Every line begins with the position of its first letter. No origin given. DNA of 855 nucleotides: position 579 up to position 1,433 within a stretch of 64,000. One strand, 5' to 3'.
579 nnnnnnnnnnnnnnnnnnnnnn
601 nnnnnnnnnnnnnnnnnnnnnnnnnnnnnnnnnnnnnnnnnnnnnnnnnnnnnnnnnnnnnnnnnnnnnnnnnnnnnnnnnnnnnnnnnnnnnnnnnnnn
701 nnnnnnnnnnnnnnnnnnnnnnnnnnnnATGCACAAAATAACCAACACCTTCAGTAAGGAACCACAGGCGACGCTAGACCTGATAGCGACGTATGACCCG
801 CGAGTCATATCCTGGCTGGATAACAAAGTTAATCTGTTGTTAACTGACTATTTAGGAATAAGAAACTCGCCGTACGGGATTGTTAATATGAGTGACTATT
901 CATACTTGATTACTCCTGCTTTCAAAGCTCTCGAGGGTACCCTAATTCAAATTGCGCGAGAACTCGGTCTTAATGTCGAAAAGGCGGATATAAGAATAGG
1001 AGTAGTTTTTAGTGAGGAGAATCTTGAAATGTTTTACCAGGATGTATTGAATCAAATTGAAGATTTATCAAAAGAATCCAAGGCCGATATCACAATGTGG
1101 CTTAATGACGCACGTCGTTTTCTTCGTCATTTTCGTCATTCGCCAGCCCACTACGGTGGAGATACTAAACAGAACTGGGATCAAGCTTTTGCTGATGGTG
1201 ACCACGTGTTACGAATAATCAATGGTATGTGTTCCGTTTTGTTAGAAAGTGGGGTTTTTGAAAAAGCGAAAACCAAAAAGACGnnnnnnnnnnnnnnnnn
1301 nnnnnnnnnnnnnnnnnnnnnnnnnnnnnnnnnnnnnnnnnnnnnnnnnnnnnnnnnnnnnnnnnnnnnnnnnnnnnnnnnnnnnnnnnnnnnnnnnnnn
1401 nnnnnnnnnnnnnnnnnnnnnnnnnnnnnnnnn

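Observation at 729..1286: Orphan 185-aa ORF with HEPN-like Rx4H motif embedded between tRNA-Ile and its fragmented copy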

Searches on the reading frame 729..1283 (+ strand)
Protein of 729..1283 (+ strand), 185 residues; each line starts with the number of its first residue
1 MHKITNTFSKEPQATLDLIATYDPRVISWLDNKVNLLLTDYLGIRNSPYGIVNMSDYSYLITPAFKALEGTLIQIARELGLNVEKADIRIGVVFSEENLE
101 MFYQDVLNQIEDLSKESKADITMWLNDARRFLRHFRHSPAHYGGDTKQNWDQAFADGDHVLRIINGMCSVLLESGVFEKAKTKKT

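Call 4: search_protein_families(library=pfam, proteins=[window:729-1283:+], max_evalue=10)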
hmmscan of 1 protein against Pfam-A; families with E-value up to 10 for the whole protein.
window:729-1283:+ (185 aa): 3 families
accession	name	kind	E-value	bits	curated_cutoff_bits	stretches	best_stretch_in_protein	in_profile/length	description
PF19034.5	RnlA-toxin_DBD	-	1.6e-07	32.2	27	1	30-141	20-123/125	RNase LS, bacterial toxin DBD domain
PF18869.6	HEPN_RnaseLS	-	0.061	14.1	29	1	53-83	24-54/124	RnaseLS-like HEPN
PF23845.1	TIM-barrel_NCTSP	-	0.14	11.6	27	1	42-124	256-338/348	Non-contractile tail sheath protein TIM barrel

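Call 5: search_protein_families(library=phrogs, proteins=[window:729-1283:+], max_evalue=10)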
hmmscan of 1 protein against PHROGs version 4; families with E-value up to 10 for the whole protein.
window:729-1283:+ (185 aa): 2 families
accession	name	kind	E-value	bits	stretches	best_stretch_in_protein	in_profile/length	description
phrog_38450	-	unknown function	0.016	15.6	1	16-72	49-104/241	-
phrog_22499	-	unknown function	0.025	16.1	1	90-121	24-54/88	-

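Call 6: search_protein_families(library=padloc, proteins=[window:729-1283:+], max_evalue=10)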
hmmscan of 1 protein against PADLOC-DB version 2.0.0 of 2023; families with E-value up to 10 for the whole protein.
window:729-1283:+ (185 aa): 0 families

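Call 7: search_protein_families(library=ncbifam, proteins=[window:729-1283:+], max_evalue=10)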
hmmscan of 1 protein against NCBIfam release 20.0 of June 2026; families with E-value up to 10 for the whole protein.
window:729-1283:+ (185 aa): 3 families
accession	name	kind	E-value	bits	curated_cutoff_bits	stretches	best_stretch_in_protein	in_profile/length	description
NF006384.0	PRK08628.1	equivalog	0.043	13.1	307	1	62-122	150-209/258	SDR family oxidoreductase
NF038188.1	cas13A_C2c2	equivalog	0.057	11.4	150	1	96-157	460-516/1192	type VI-A CRISPR-associated RNA-guided ribonuclease Cas13a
NF052481.1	FucosDh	equivalog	0.14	11.4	300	1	62-122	150-209/257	L-fucose dehydrogenase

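Call 8: find_homologous_proteins(query=window:729-1283:+, max_evalue=0.001)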
Query window:729-1283:+ (185 aa): 48 proteins with E <= 0.001 among 264 candidates.
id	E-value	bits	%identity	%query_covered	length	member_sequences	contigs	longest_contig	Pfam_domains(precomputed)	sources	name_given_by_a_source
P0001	3.0e-119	413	100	100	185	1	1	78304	PF19034.6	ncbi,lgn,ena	-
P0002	7.7e-63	230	58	97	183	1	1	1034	PF19034.6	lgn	-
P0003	1.2e-61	226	56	97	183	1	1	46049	PF19034.6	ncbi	-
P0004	1.3e-59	219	59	91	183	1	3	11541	PF19034.6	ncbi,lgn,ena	-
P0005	1.0e-58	216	57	90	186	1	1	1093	PF19034.6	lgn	-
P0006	2.6e-58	215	57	91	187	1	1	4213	PF19034.6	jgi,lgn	-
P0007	1.5e-56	209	56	97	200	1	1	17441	PF19034.6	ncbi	-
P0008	2.9e-56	208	55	86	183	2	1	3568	PF19034.6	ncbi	-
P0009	2.3e-54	202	57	88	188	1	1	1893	PF19034.6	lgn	-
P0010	4.9e-53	198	58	85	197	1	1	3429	PF19034.6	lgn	-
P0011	9.0e-52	193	56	85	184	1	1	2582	PF19034.6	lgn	-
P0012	3.9e-51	191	53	83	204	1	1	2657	PF19034.6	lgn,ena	-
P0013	1.5e-49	186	49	91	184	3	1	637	PF19034.6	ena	-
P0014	1.1e-48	183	52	91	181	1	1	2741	PF19034.6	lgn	-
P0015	2.1e-48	182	50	87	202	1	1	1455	PF19034.6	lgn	-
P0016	1.1e-47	180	52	83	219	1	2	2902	PF19034.6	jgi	-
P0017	1.6e-47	180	52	87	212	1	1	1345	PF19034.6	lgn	-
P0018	3.0e-47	179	49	83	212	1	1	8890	PF19034.6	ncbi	-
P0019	3.4e-47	179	54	84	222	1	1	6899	PF19034.6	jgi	jgi:hypothetical protein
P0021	3.4e-46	175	52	87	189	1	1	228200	PF19034.6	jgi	jgi:hypothetical protein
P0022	3.4e-46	175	54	82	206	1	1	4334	PF19034.6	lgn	-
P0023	8.6e-46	174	51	82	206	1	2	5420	PF19034.6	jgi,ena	-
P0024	1.0e-45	174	51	82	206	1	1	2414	PF19034.6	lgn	-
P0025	3.0e-45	172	46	87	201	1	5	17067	PF19034.6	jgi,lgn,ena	-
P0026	8.9e-45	171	44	95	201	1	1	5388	PF19034.6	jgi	-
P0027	1.3e-43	167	51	83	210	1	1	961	PF19034.6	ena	-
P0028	1.5e-43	167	51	84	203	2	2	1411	PF19034.6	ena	-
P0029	2.5e-43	166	47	86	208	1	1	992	PF19034.6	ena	-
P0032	6.1e-42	161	49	84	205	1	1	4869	PF19034.6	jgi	jgi:hypothetical protein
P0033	1.9e-41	160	47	91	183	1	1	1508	PF19034.6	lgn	-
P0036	5.8e-41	158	47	82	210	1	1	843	PF19034.6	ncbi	-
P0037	1.1e-40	157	45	98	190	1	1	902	PF19034.6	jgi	-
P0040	2.4e-40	156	49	84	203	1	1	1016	PF19034.6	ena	-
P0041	2.5e-40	156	47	84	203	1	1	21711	-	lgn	-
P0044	1.1e-38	151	45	86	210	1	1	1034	PF19034.6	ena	-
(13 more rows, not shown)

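Call 12: find_encoding_contigs(protein=P0001, flank=10000, max_places=4)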
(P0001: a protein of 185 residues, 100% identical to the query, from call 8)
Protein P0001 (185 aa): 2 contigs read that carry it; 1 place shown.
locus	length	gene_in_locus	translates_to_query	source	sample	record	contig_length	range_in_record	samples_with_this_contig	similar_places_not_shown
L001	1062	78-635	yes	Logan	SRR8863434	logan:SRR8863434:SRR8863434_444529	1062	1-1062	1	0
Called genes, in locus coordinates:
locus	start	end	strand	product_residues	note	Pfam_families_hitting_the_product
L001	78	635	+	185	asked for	PF19034:RnlA-toxin_DBD (weak)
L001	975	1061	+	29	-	?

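Call 15: find_encoding_contigs(protein=P0003, flank=6000, max_places=2)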
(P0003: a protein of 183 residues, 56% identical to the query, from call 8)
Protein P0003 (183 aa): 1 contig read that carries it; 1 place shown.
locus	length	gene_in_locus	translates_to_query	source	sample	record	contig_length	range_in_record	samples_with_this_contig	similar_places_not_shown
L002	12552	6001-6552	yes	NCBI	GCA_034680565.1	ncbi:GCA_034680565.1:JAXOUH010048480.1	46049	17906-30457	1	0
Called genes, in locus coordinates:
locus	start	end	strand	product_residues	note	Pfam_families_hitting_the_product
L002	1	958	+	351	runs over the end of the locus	PF06068:TIP49 (faint), PF05496:RuvB_N, PF13177:DNA_pol3_delta2 (weak), PF00004:AAA, PF07728:AAA_5 (faint), PF13173:AAA_14 (faint), PF13401:AAA_22 (faint), PF13177:DNA_pol3_delta2, +1 more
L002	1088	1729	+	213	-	PF00565:SNase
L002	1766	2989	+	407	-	PF00005:ABC_tran, PF13175:AAA_15 (faint), PF13304:AAA_21, PF13732:DrrA1-3_C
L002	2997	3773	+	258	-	PF01061:ABC2_membrane, PF12698:ABC2_membrane_3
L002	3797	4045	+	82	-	PF01541:GIY-YIG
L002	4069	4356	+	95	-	-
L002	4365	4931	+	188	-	PF06821:Ser_hydrolase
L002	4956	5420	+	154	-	-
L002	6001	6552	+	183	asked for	PF19034:RnlA-toxin_DBD (weak)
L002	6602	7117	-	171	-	-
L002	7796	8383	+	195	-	-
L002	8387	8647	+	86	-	PF09834:DUF2061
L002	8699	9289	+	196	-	-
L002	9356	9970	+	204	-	PF09335:VTT_dom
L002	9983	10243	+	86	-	PF01035:DNA_binding_1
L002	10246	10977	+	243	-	PF04402:SIMPL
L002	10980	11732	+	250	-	-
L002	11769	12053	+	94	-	-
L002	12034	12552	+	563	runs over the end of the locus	PF03717:PBP_dimer (weak), PF00905:Transpeptidase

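Call 16: find_encoding_contigs(protein=P0021, flank=6000, max_places=2)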
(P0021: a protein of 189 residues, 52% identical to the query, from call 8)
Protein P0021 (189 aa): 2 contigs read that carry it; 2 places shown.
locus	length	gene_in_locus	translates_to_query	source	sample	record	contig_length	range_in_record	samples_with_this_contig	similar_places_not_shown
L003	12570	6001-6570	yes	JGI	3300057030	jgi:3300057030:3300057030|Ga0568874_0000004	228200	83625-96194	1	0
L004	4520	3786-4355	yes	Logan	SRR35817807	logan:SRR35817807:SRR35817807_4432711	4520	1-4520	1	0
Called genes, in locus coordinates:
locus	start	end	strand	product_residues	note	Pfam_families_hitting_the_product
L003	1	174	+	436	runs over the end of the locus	PF00009:GTP_EFTU, PF00071:Ras (weak), PF01926:MMR_HSR1, PF02421:FeoB_N, PF01926:MMR_HSR1, PF02421:FeoB_N, PF00009:GTP_EFTU, PF14714:KH_dom-like, +9 more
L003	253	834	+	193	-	PF01909:NTP_transf_2, PF18765:Polbeta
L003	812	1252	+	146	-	-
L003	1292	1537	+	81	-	-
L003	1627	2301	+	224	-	-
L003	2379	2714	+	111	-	PF20582:UPF0758_N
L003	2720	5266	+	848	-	PF01555:N6_N4_Mtase, PF02086:MethyltransfD12, PF03602:Cons_hypoth95 (faint), PF01555:N6_N4_Mtase (weak), PF27126:NmeDI_C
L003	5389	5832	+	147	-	-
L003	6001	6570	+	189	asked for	PF19034:RnlA-toxin_DBD (weak)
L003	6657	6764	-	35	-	-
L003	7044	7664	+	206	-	PF02660:G3P_acyltransf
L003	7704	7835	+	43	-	-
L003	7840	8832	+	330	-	PF01210:NAD_Gly3P_dh_N, PF02558:ApbA (weak), PF03446:NAD_binding_2 (weak), PF03807:F420_oxidored (weak), PF07479:NAD_Gly3P_dh_C, PF20618:GPD_NAD_C_bact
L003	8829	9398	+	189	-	-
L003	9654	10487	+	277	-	PF00318:Ribosomal_S2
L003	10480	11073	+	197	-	PF00889:EF_TS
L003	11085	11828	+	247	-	PF00696:AA_kinase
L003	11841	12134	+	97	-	-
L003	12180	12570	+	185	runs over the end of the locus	PF01765:RRF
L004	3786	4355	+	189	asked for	PF19034:RnlA-toxin_DBD (weak)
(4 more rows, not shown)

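Call 17: find_encoding_contigs(protein=P0007, flank=6000, max_places=2)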
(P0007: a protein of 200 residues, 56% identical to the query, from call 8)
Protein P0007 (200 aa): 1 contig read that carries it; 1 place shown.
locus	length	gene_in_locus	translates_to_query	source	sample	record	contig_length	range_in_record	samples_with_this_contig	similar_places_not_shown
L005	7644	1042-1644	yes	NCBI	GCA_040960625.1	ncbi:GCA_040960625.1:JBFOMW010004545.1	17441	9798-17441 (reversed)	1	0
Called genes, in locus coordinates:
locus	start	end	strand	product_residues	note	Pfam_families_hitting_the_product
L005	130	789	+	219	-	PF09335:VTT_dom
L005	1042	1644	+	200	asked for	PF19034:RnlA-toxin_DBD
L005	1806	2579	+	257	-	-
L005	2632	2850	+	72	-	-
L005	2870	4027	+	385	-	-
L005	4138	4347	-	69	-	-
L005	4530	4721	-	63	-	-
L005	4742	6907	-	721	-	PF02463:SMC_N, PF11398:DUF2813 (faint), PF13175:AAA_15, PF13476:AAA_23 (weak), PF13304:AAA_21, PF20469:OLD-like_TOPRIM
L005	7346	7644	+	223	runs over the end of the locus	-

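Call 19: search_protein_representatives(protein=window:729-1283:+)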
Query: 185 residues. Proteins with E-value up to 0.001 (for the whole library): 44; up to 1e-10: 12; up to 1e-30: 7. The best 44 are listed.
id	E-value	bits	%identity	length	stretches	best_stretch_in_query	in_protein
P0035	1.2e-41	158.9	50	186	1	22-176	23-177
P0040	7.7e-41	156.2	49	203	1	20-178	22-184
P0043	4.4e-40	153.7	46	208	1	16-182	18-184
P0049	8.3e-35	136.5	44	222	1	14-178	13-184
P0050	1.2e-34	136.0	43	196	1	20-181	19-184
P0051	4.6e-34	134.1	44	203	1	23-184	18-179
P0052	9.0e-31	123.4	38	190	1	18-182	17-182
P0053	7.6e-29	117.1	65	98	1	102-181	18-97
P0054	1.4e-16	77.2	34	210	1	22-176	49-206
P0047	8.8e-12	61.5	45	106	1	15-98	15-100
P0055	1.3e-11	61.0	34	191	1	22-154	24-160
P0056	7.1e-11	58.6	29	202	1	18-177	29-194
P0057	1.4e-10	57.7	33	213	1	55-164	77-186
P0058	2.7e-10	56.7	31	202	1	54-179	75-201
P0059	3.8e-10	56.2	29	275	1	15-177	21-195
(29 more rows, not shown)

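Call 25: find_related_loci(query=A2, collection=genome_contigs, flank=4000)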
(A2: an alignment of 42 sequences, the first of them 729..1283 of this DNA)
Query A2 (185 aa) in genome_contigs; peptide patterns used: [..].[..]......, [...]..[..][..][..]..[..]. (x = any residue, [..] = any of these).
30 stretches matched a pattern; 1 encode a relative of the query (tblastn E <= 1e-3); 1 distinct loci.
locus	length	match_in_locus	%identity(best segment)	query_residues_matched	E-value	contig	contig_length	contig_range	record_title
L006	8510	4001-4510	59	7-174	6e-67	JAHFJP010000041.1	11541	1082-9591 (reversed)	MAG: Candidatus Peribacteria bacterium isolate nzgw389 NODE_8090_length_11542_cov_14.078014, whole genome shotgun sequen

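Call 26: find_related_loci(query=A2, collection=metagenome_contigs, flank=4000)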
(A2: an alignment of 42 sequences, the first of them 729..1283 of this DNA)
Query A2 (185 aa) in metagenome_contigs; peptide patterns used: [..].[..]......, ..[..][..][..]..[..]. (x = any residue, [..] = any of these).
136 stretches matched a pattern; 9 encode a relative of the query (tblastn E <= 1e-3); 9 distinct loci.
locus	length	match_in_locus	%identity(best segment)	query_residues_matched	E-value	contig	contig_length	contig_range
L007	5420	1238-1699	51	26-177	1e-53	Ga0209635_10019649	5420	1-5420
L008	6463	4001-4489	46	17-177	5e-52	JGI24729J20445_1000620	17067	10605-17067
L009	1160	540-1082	44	5-180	1e-47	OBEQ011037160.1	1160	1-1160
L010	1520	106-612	46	17-181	2e-46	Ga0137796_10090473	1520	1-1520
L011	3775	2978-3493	43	13-177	6e-43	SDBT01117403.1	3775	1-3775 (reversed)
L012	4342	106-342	66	103-181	1e-34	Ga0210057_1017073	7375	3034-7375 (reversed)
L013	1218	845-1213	45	4-118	5e-33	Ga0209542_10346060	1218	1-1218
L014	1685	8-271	53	89-177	5e-30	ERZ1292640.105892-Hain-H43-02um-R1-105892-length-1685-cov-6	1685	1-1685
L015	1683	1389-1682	48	23-118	4e-27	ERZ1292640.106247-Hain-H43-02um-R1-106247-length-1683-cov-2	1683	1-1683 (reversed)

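Call 27: find_related_loci(query=A2, collection=viral_contigs, flank=4000)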
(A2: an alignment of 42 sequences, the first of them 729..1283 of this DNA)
Query A2 (185 aa) in viral_contigs; peptide patterns used: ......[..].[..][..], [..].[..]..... (x = any residue, [..] = any of these).
21 stretches matched a pattern, but none encodes a relative of the query by tblastn (E <= 1e-3).
